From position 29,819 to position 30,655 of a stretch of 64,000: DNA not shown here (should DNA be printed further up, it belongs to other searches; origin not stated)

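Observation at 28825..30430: Uncharacterised two-gene module: S26B (SipW-like) peptidase translationally coupled to an NTP_transf_5 nucleotidyltransferase, co-transcribed with the EBP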

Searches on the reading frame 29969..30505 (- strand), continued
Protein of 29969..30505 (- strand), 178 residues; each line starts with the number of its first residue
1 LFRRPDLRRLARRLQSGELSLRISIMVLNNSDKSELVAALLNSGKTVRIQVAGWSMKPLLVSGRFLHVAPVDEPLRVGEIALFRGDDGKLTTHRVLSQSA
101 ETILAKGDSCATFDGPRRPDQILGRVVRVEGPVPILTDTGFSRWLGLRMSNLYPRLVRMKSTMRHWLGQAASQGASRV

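Call 58: fold_search(model_id=the predicted structure, library=pdb)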
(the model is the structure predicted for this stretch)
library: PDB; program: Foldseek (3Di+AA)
matches with E <= 10: 1140; with E <= 0.001: 3
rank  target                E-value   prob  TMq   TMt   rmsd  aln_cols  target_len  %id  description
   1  6a2r_A                5.7e-04  1.00  0.45  0.66   5.3        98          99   21  Mycobacterium tuberculosis LexA C-domain II (released 2019-01-23)
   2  4n31_A                6.8e-04  1.00  0.45  0.49   5.9       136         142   12  Structure and activity of Streptococcus pyogenes SipA: a signal peptidase homologue essential for pilus polymerisation (released 2014-08-20)
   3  6a2s_A                6.8e-04  1.00  0.46  0.66   4.5        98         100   20  Mycobacterium tuberculosis LexA C-domain S160A (released 2019-01-23)
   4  6a2t                  1.3e-03  1.00  0.45  0.68   3.1        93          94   22  Mycobacterium tuberculosis LexA C-domain K197A (released 2019-01-23)
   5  7p2p_A                1.3e-03  1.00  0.49  0.51   4.5       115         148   25  Human Signal Peptidase Complex Paralog A (SPC-A) (released 2021-10-06)
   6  4wvi_A                1.7e-03  1.00  0.47  0.14   9.9       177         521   14  Crystal structure of the Type-I signal peptidase from Staphylococcus aureus (SpsB) in complex with a substrate peptide (released 2015-09-23)
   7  4wvh_A                1.9e-03  1.00  0.49  0.15   2.4       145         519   15  Crystal structure of the Type-I signal peptidase from Staphylococcus aureus (SpsB) in complex with a substrate peptide (released 2015-09-23)
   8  4wvg_A                2.4e-03  1.00  0.46  0.14   5.5       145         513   14  Crystal structure of the Type-I signal peptidase from Staphylococcus aureus (SpsB). (released 2015-09-23)
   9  6a2q                  2.8e-03  1.00  0.45  0.67   5.2        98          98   21  Mycobacterium tuberculosis LexA C-domain I (released 2019-01-23)
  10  4wvj_A                3.8e-03  1.00  0.49  0.15   2.6       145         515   14  Crystal structure of the Type-I signal peptidase from Staphylococcus aureus (SpsB) in complex with an inhibitor peptid (released 2015-09-23)
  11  1ay9_A                3.8e-03  1.00  0.42  0.57  10.4       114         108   18  WILD-TYPE UMUD' FROM E. COLI (released 1998-01-28)
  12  4n31_B                5.3e-03  1.00  0.48  0.54   5.0       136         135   11  Structure and activity of Streptococcus pyogenes SipA: a signal peptidase homologue essential for pilus polymerisation (released 2014-08-20)
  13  8gmt_A                5.6e-03  1.00  0.39  0.58   6.9       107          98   19  Structure of UmuD in complex with RecA filament (released 2022-12-21)
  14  1f39_A                6.0e-03  1.00  0.46  0.68   3.0        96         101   18  CRYSTAL STRUCTURE OF THE LAMBDA REPRESSOR C-TERMINAL DOMAIN (released 2000-07-26)
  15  3k2z_B                6.0e-03  1.00  0.47  0.38   2.9        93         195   22  Crystal structure of a LexA protein from Thermotoga maritima (released 2010-10-06)
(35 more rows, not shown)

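Call 62: find_homologous_proteins(query=A3, max_evalue=1e-8)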
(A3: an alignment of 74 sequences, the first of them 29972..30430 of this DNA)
Query A3 (74 sequences) (153 aa, profile of the alignment): 156 proteins with E <= 1e-8 among 3561 candidates; the best 120 are listed.
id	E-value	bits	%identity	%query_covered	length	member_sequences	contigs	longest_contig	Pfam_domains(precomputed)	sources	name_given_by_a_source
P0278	5.7e-47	177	32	90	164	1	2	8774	-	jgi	jgi:signal peptidase I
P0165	1.6e-46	175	33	86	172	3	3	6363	-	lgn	-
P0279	2.0e-46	175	32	96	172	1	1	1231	-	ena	-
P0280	7.0e-45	170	31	97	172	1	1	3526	-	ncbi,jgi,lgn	-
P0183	7.8e-45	170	34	67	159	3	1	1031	PF00717.29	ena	-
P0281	1.5e-44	169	33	67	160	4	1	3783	PF00717.29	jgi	jgi:signal peptidase I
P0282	5.0e-44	167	32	90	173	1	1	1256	-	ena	-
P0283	5.2e-44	167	29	98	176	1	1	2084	-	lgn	-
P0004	5.5e-44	167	47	88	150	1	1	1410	-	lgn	-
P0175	7.2e-44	167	28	96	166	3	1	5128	PF00717.29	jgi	jgi:signal peptidase I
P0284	4.2e-43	164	31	95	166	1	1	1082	PF00717.29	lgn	-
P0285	5.8e-43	164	29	78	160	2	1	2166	-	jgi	jgi:hypothetical protein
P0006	8.2e-43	163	44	94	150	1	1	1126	-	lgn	-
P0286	9.9e-43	163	33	88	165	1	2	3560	PF00717.29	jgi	jgi:signal peptidase I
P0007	1.3e-42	163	46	88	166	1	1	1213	-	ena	-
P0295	4.6e-40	154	37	67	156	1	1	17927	-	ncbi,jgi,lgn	-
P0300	4.0e-39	151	34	68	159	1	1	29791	-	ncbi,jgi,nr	ncbi:MAG: hypothetical protein GXP41_08355 [Chloroflexi bacterium]|nr:hypothetical protein [Chlorofl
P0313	1.6e-36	143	32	87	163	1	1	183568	-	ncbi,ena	-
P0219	4.4e-36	141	31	96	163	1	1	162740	-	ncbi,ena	-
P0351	9.8e-24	101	39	67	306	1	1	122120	PF00717.29,PF13508.14,PF08445.17,PF00583.32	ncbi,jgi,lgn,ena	-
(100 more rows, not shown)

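Call 63: find_encoding_contigs(protein=P0313, flank=7000, max_places=1)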
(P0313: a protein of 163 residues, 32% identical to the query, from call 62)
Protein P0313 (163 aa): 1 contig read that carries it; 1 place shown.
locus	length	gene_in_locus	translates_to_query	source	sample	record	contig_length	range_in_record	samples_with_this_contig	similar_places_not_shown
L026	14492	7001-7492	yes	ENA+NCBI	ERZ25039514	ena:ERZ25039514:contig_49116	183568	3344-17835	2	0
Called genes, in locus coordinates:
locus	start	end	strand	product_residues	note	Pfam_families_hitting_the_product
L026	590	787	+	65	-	-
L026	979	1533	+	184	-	PF17210:SdrD_B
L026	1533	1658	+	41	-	PF17210:SdrD_B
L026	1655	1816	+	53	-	-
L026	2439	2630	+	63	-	-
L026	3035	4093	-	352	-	PF14907:NTP_transf_5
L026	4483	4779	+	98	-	PF05402:PqqD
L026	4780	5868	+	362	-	PF04055:Radical_SAM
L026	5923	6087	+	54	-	-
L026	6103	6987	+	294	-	PF27840:ScmC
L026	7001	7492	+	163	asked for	-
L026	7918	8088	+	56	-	-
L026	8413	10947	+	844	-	PF01364:Peptidase_C25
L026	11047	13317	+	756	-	PF08126:Propeptide_C25, PF01364:Peptidase_C25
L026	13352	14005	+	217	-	PF01364:Peptidase_C25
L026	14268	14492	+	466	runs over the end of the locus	PF08126:Propeptide_C25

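Call 64: find_encoding_contigs(protein=P0219, flank=7000, max_places=1)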
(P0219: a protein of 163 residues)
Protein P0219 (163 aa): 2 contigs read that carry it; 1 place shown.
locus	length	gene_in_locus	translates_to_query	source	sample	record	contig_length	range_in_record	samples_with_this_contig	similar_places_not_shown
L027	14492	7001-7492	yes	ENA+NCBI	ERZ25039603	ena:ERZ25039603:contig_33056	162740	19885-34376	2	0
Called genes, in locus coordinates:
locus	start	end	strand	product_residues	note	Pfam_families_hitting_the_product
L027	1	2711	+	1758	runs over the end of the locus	PF13620:CarboxypepD_reg, PF17210:SdrD_B, PF22904:NOMO1-like_2nd (weak), PF17210:SdrD_B, PF13620:CarboxypepD_reg (weak), PF17210:SdrD_B, PF13620:CarboxypepD_reg (weak), PF17210:SdrD_B, +8 more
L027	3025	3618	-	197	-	PF14907:NTP_transf_5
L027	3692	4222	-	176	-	PF14907:NTP_transf_5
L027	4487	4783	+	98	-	PF05402:PqqD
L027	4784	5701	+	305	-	PF04055:Radical_SAM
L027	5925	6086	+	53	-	-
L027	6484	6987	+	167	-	PF27840:ScmC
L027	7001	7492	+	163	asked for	-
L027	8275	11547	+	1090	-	PF08126:Propeptide_C25 (faint), PF01364:Peptidase_C25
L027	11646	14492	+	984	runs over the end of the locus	PF08126:Propeptide_C25, PF01364:Peptidase_C25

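Call 65: find_encoding_contigs(protein=P0300, flank=7000, max_places=1)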
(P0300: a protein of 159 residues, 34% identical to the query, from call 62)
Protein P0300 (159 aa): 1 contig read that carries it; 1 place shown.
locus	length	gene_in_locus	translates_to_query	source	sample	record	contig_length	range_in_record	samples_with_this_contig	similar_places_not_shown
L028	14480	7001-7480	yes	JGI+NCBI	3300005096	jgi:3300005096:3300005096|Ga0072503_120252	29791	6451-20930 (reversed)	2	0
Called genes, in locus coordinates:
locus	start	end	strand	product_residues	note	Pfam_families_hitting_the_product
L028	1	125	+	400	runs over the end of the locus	PF13439:Glyco_transf_4, PF13579:Glyco_trans_4_4, PF00534:Glycos_transf_1, PF13692:Glyco_trans_1_4, PF13524:Glyco_trans_1_2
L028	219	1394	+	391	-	PF02350:Epimerase_2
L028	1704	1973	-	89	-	-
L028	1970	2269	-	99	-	-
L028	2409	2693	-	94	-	PF24732:ParE_like (weak)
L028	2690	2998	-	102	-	-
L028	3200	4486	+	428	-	PF13439:Glyco_transf_4, PF13579:Glyco_trans_4_4, PF00534:Glycos_transf_1, PF13692:Glyco_trans_1_4, PF13524:Glyco_trans_1_2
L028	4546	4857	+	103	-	PF02604:PhdYeFM_antitox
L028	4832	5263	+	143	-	PF01850:PIN (weak)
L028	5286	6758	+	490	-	PF13727:CoA_binding_3, PF02397:Bac_transf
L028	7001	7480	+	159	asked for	-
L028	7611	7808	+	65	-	PF04255:DUF433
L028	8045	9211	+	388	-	PF14907:NTP_transf_5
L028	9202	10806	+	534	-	PF13807:GNVR (faint), PF01656:CbiA, PF10609:ParA, PF13614:AAA_31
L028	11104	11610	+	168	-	-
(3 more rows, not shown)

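Call 71: find_encoding_contigs(protein=P0295, flank=7000, max_places=1)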
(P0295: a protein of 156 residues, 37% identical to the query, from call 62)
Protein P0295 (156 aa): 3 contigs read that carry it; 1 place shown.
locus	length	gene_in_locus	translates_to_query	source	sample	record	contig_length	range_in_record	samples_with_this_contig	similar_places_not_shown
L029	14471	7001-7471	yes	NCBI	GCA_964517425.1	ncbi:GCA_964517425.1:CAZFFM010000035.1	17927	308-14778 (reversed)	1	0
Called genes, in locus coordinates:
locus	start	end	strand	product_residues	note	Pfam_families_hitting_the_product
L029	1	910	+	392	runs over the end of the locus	PF02350:Epimerase_2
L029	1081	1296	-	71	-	-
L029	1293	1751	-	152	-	PF01850:PIN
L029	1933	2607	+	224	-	PF02366:PMT, PF13231:PMT_2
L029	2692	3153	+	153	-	-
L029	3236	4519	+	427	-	PF13579:Glyco_trans_4_4, PF13439:Glyco_transf_4, PF00534:Glycos_transf_1, PF13692:Glyco_trans_1_4, PF13524:Glyco_trans_1_2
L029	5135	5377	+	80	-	-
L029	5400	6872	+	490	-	PF13727:CoA_binding_3, PF02397:Bac_transf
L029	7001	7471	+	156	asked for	-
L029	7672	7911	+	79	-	PF04255:DUF433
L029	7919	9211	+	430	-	PF14907:NTP_transf_5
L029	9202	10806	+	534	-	PF01656:CbiA, PF10609:ParA, PF13614:AAA_31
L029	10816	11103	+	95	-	PF05402:PqqD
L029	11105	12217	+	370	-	PF04055:Radical_SAM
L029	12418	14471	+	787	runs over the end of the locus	?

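Call 72: find_encoding_contigs(protein=P0351, flank=7000, max_places=1)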
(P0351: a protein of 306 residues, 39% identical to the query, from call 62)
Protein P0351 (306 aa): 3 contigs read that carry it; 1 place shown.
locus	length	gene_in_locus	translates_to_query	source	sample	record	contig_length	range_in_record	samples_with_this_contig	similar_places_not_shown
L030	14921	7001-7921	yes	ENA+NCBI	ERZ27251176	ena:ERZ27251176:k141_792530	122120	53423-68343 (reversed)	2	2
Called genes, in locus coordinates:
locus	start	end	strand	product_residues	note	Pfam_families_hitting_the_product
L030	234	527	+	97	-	PF05402:PqqD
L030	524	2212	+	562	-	PF13432:TPR_16 (weak), PF00515:TPR_1, PF07719:TPR_2 (weak), PF13181:TPR_8 (weak), PF13414:TPR_11 (weak), PF14559:TPR_19 (weak), PF13414:TPR_11, PF13432:TPR_16, +11 more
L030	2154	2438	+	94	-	PF05402:PqqD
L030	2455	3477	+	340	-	PF04055:Radical_SAM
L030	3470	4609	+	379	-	PF04055:Radical_SAM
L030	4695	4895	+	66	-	-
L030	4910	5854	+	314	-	PF27840:ScmC (weak)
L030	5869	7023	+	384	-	PF04055:Radical_SAM, PF13353:Fer4_12 (weak)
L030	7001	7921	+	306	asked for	PF00717:Peptidase_S24 (weak), PF00583:Acetyltransf_1, PF08445:FR47 (weak), PF13508:Acetyltransf_7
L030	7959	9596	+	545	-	PF12706:Lactamase_B_2 (weak)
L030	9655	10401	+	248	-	PF01522:Polysacc_deac_1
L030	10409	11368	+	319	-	PF14907:NTP_transf_5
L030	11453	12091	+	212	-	PF07638:Sigma70_ECF, PF04542:Sigma70_r2, PF08281:Sigma70_r4_2, PF04545:Sigma70_r4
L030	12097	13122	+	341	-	PF10099:RskA_C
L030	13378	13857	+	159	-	PF00383:dCMP_cyt_deam_1, PF14437:MafB19-deam, PF14439:Bd3614-deam (weak)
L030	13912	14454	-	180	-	-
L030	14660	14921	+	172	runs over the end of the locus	-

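Call 73: search_protein_families(library=ncbifam, proteins=[L026:3035-4093:-, L026:4483-4779:+, L026:4780-5868:+, L026:5923-6087:+, L026:6103-6987:+, L026:7001-7492:+, L026:7918-8088:+, L030:4695-4895:+, L030:4910-5854:+, L030:5869-7023:+], max_evalue=0.01)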
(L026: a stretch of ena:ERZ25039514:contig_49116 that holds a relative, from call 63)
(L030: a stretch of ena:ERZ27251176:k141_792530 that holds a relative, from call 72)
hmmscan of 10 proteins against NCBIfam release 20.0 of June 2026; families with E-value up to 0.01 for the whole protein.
L026:3035-4093:- (352 aa): 0 families

L026:4483-4779:+ (98 aa): 9 families
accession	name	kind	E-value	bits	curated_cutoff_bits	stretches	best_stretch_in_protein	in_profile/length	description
TIGR03859.1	PQQ_PqqD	equivalog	1.8e-10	40.6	46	1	37-93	24-79/81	pyrroloquinoline quinone biosynthesis peptide chaperone PqqD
NF033536.1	lasso_PqqD_Bac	exception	2.3e-10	40.5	80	1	19-94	16-86/88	lasso peptide biosynthesis PqqD family chaperone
TIGR04302.1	geo_PqqD_fam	equivalog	2.5e-08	34.3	100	1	39-94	46-100/102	GeoRSP system PqqD family peptide chaperone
TIGR04248.1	SCM_PqqD_rel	equivalog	5.1e-06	26.6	100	1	37-95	24-82/84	SynChlorMet cassette protein ScmD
NF033530.1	lasso_PqqD_Strm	exception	8.2e-06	26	70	1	40-94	24-78/78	lasso peptide biosynthesis PqqD family chaperone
NF050069.2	PqqD_rel_WgkC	exception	0.0001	22.2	110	1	39-88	31-80/103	PqqD family peptide maturation chaperone WgkC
NF050149.1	RiPP_bind_ApyI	equivalog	0.0001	21.7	200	1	5-94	174-258/260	RiPP maturation protein ApyI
NF002535.0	PRK02079.1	equivalog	0.00017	21.3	101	1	37-87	33-82/92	pyrroloquinoline quinone biosynthesis peptide chaperone PqqD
TIGR04353.1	PqqD_rel_X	equivalog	0.0011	19.9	35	1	40-95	16-74/74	HPr-rel-A system PqqD family peptide chaperone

L026:4780-5868:+ (362 aa): 59 families (the best 25 are shown)
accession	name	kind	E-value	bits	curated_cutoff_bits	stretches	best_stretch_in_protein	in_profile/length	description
TIGR03962.1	mycofact_rSAM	equivalog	9.7e-28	97.3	265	1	41-326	19-309/339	mycofactocin radical SAM maturase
TIGR04055.1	rSAM_NirJ2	equivalog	1.8e-25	90.2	500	1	40-198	6-165/326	putative heme d1 biosynthesis radical SAM protein NirJ2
NF045574.1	sacti_mat_StsB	exception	2.7e-23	82.6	625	1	59-195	122-257/466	StsB family radical SAM/SPASM domain sactipeptide maturase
TIGR04051.1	rSAM_NirJ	equivalog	1.9e-21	76.4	515.45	1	58-199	28-168/354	heme d1 biosynthesis radical SAM protein NirJ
TIGR04545.1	rSAM_ahbD_hemeb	equivalog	4.2e-21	75.8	500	1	43-198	9-166/339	heme b synthase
TIGR04347.1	pseudo_SAM_Halo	equivalog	3.6e-18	66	525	1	51-206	57-212/390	TIGR04347 family pseudo-SAM/SPASM protein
TIGR04546.1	rSAM_ahbC_deAc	equivalog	1.6e-17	63.4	650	1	54-190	61-196/390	12,18-didecarboxysiroheme deacetylase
TIGR02668.1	moaA_archaeal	equivalog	9e-17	61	325.25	1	58-205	36-185/303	GTP 3',8-cyclase MoaA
TIGR04303.1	GeoRSP_rSAM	equivalog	2.1e-16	60.4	400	1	50-199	22-169/325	GeoRSP system radical SAM/SPASM protein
TIGR04053.2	TIGR04053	equivalog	2.7e-16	59.8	395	1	40-194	14-173/366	TIGR04053 family radical SAM/SPASM domain-containing protein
TIGR04251.1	SCM_rSAM_ScmF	equivalog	8.8e-16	58.2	400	1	57-200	32-175/353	SynChlorMet cassette radical SAM/SPASM protein ScmF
TIGR02666.1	moaA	equivalog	1.1e-15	57.5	284.05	1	56-203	37-189/336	GTP 3',8-cyclase MoaA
TIGR04054.1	rSAM_NirJ1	equivalog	1.1e-15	57.2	650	1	47-188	50-191/387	putative heme d1 biosynthesis radical SAM protein NirJ1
NF001199.0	PRK00164.2-1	equivalog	6.1e-15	55.1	231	1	49-215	28-196/308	GTP 3',8-cyclase MoaA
TIGR04250.1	SCM_rSAM_ScmE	equivalog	2.7e-14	52.9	400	1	43-178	16-149/358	SynChlorMet cassette radical SAM/SPASM protein ScmE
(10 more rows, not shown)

L026:5923-6087:+ (54 aa): 0 families

L026:6103-6987:+ (294 aa): 3 families
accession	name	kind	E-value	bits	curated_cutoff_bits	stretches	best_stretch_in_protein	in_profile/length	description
TIGR04355.1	HprK_rel_B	hypoth_equivalog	6.4e-08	32.1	200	1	141-204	140-204/351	HprK-related kinase B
TIGR04249.1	SCM_chp_ScmC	equivalog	1.1e-07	31.5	125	1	142-257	122-244/292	SynChlorMet cassette protein ScmC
TIGR02397.1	dnaX_nterm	equivalog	0.0083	15.4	250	0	157-176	36-55/355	DNA polymerase III subunit gamma/tau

L026:7001-7492:+ (163 aa): 3 families
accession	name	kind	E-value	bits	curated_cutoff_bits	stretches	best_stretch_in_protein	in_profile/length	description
TIGR02228.1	sigpep_I_arch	equivalog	1.7e-12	47.5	51.85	1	28-108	37-119/158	signal peptidase I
NF046067.1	SigPepSipWBacil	equivalog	1.4e-06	28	190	1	30-96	46-113/189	signal peptidase I SipW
TIGR02754.1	sod_Ni_protease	equivalog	0.00014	22.3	63.25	1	26-95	2-72/90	nickel-type superoxide dismutase maturation protease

L026:7918-8088:+ (56 aa): 0 families

L030:4695-4895:+ (66 aa): 0 families

L030:4910-5854:+ (314 aa): 2 families
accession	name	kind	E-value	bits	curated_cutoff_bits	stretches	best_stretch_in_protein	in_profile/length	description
TIGR04249.1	SCM_chp_ScmC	equivalog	0.00013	21.5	125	1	162-253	124-221/292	SynChlorMet cassette protein ScmC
TIGR04355.1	HprK_rel_B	hypoth_equivalog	0.00086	18.5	200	1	163-213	144-193/351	HprK-related kinase B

L030:5869-7023:+ (384 aa): 70 families (the best 25 are shown)
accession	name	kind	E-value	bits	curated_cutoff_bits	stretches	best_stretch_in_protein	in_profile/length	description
TIGR04545.1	rSAM_ahbD_hemeb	equivalog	2.7e-29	102.7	500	1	34-195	4-167/339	heme b synthase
NF045574.1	sacti_mat_StsB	exception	7e-27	94.4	625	1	34-198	100-264/466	StsB family radical SAM/SPASM domain sactipeptide maturase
TIGR03962.1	mycofact_rSAM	equivalog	1.4e-24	86.9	265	1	28-196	10-179/339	mycofactocin radical SAM maturase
TIGR04546.1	rSAM_ahbC_deAc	equivalog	1.2e-23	83.6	650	1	33-186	42-196/390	12,18-didecarboxysiroheme deacetylase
TIGR04051.1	rSAM_NirJ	equivalog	2e-23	83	515.45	1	35-199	7-172/354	heme d1 biosynthesis radical SAM protein NirJ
TIGR04055.1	rSAM_NirJ2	equivalog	1.1e-22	81.1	500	1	37-186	7-157/326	putative heme d1 biosynthesis radical SAM protein NirJ2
TIGR04053.2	TIGR04053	equivalog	2.7e-21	76.2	395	1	27-197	5-180/366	TIGR04053 family radical SAM/SPASM domain-containing protein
TIGR02109.1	PQQ_syn_pqqE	equivalog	2.1e-20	73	381.35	1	27-185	4-164/358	pyrroloquinoline quinone biosynthesis protein PqqE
TIGR04054.1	rSAM_NirJ1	equivalog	8.3e-20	70.7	650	1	23-184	30-191/387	putative heme d1 biosynthesis radical SAM protein NirJ1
TIGR04251.1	SCM_rSAM_ScmF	equivalog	9.2e-20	71.3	400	1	35-210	9-189/353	SynChlorMet cassette radical SAM/SPASM protein ScmF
TIGR04347.1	pseudo_SAM_Halo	equivalog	1.1e-19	71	525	1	23-190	32-199/390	TIGR04347 family pseudo-SAM/SPASM protein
NF012164.0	AlbA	equivalog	2e-18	66.1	850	1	24-196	107-281/442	subtilosin maturase AlbA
TIGR04250.1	SCM_rSAM_ScmE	equivalog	1.4e-17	63.7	400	1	33-186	6-161/358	SynChlorMet cassette radical SAM/SPASM protein ScmE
TIGR02668.1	moaA_archaeal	equivalog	2.8e-15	56.1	325.25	1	34-191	14-174/303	GTP 3',8-cyclase MoaA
TIGR04303.1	GeoRSP_rSAM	equivalog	3.5e-15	56.4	400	1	37-186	12-160/325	GeoRSP system radical SAM/SPASM protein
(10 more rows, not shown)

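Call 96: search_protein_families(library=padloc, proteins=[window:29969-30430:-], max_evalue=0.01)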
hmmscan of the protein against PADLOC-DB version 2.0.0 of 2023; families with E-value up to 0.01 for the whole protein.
window:29969-30430:- (153 aa): 0 families
